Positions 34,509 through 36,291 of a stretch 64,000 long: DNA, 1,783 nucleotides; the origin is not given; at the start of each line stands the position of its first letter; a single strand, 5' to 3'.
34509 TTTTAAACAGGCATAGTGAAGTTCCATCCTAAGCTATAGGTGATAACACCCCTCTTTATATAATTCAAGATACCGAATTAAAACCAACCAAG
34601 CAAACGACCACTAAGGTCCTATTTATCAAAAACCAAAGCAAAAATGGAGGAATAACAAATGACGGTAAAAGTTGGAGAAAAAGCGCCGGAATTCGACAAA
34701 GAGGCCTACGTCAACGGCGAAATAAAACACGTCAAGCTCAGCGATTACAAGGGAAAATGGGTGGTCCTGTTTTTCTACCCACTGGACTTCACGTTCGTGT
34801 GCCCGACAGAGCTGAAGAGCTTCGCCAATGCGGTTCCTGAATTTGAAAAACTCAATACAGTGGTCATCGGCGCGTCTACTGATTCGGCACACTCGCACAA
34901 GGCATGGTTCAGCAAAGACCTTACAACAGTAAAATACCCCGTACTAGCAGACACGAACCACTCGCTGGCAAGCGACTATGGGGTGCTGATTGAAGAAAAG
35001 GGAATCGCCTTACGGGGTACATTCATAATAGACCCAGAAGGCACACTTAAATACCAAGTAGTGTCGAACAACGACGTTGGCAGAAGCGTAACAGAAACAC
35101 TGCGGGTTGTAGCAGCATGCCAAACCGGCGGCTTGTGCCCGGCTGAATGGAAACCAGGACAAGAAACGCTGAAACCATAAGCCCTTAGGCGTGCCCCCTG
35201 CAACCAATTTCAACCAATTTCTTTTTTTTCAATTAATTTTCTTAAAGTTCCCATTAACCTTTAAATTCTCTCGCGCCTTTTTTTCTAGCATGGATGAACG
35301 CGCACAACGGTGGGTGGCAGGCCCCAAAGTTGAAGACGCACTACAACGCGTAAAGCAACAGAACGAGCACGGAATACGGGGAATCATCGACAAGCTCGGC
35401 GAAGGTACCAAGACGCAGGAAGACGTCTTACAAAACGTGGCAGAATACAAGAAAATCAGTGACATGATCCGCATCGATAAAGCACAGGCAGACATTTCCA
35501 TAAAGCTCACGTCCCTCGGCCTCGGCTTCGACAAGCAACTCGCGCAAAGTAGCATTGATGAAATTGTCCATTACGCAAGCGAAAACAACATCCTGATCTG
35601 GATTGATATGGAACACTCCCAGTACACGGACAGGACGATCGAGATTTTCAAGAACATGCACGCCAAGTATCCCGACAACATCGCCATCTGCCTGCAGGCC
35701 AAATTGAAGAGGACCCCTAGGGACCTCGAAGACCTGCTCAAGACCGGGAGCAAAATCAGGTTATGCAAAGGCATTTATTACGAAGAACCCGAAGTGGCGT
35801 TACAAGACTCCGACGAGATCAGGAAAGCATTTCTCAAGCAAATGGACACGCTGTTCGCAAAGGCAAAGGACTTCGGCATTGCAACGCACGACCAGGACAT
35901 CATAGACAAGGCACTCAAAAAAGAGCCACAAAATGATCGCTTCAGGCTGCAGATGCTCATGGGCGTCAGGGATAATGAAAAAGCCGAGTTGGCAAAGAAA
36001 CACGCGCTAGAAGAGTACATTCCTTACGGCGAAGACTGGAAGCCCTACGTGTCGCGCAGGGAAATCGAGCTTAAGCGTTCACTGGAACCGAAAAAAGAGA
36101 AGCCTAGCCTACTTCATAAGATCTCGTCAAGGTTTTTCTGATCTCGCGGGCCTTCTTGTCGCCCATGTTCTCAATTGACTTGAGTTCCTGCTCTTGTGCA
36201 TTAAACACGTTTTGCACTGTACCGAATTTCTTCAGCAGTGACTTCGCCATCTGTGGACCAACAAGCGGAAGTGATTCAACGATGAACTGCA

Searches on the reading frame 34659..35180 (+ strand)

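Call 22: search_protein_families(library=pfam, proteins=[window:34659-35180:+], max_evalue=0.01)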
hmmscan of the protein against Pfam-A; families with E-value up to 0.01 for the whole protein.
window:34659-35180:+ (173 aa): 3 families
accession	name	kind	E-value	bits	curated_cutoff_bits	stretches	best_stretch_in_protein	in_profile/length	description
PF00578.27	AhpC-TSA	-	2.1e-42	144.4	26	1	5-132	1-123/124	AhpC/TSA family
PF08534.16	Redoxin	-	1.2e-20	74.3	26.6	1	4-143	1-142/148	Redoxin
PF10417.14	1-cysPrx_C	-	0.0011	19.3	21.1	1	155-172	7-28/41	C-terminal domain of 1-Cys peroxiredoxin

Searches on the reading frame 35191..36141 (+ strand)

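Call 22: search_protein_families(library=pfam, proteins=[window:35191-36141:+], max_evalue=0.01)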
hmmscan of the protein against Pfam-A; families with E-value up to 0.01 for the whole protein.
window:35191-36141:+ (316 aa): 1 family
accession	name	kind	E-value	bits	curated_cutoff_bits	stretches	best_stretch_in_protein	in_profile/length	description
PF01619.24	Pro_dh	-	4.2e-22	79.4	27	1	50-290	1-265/278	Proline dehydrogenase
